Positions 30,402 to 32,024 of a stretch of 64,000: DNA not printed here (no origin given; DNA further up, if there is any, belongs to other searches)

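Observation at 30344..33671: Compact lasso-type RiPP operon (B2'-C-A-kinase-orf-nucleotidyltransferase) without exporter or isopeptidase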

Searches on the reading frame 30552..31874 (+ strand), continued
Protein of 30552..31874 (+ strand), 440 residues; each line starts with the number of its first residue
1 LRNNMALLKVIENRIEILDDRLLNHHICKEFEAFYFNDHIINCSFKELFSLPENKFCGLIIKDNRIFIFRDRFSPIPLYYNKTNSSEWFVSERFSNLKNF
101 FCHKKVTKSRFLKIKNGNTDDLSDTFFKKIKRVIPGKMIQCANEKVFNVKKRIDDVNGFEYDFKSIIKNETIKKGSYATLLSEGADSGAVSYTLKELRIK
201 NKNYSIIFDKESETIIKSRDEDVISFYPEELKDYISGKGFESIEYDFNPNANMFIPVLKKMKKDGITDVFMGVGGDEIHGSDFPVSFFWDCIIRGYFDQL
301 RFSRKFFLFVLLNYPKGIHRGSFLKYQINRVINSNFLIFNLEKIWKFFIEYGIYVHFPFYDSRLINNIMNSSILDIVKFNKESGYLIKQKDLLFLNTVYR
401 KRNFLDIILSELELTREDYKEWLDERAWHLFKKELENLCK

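Call 55: predict_structure(alignment_id=A2)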
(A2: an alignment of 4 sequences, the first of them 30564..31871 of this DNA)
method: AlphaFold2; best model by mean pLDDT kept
length: 436 residues; sequences in the alignment: 4
mean_pLDDT: 39.4   pTM: 0.26
mean pLDDT of the five models: 39.4, 37.5, 32.5, 32.5, 30.5
residues with pLDDT >= 90: 0; 70-90: 0; 50-70: 62; < 50: 374
segments of 3 or more residues with pLDDT < 50: 1-170, 174-189, 199-254, 263-324, 329-338, 350-373, 390-398, 417-419, 433-436
pLDDT, mean of each block of 10 residues (from residue 1): 36 39 28 27 31 31 32 32 34 33 32 31 34 25 25 32 42 45 45 53 36 34 35 34 33 50 45 35 42 41 47 42 48 49 50 37 39 51 54 44 53 49 52 49
secondary structure, 60 per line:
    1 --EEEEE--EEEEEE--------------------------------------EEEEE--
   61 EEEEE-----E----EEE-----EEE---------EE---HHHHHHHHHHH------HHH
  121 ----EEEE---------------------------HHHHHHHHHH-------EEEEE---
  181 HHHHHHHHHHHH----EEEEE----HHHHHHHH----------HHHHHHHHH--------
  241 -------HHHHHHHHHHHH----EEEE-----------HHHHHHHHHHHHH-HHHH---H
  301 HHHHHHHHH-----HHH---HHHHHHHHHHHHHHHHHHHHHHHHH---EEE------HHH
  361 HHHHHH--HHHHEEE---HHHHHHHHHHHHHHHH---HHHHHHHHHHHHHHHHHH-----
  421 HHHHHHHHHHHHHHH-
elements in order: E3-7 E10-15 E54-58 E61-65 E76-78 E84-86 H101-111 E125-128 H156-165 E173-177 H181-192 E197-201 H206-213 H224-232 H248-259 E264-267 H279-291 H293-296 H300-309 H321-345 E349-351 H358-366 H369-372 E373-375 H379-394 H398-415 H421-435

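Call 84: find_encoding_contigs(protein=P0010, flank=6000, max_places=2)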
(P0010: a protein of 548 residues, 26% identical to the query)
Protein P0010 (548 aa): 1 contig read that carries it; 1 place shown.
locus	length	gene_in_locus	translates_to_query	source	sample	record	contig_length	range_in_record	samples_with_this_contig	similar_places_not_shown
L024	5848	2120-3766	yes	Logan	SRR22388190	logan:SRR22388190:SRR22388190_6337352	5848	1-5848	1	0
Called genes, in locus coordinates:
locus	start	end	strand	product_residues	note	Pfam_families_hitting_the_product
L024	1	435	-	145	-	?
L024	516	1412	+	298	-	-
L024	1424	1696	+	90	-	PF05402:PqqD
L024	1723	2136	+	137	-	-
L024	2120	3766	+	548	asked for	PF13537:GATase_7 (weak), PF00733:Asn_synthase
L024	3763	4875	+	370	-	PF02475:TRM5-TYW2_MTfase, PF06325:PrmA, PF13847:Methyltransf_31, PF08241:Methyltransf_11, PF13649:Methyltransf_25, PF17286:PRMT5_C (weak), PF22528:PRMT_C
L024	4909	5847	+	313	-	?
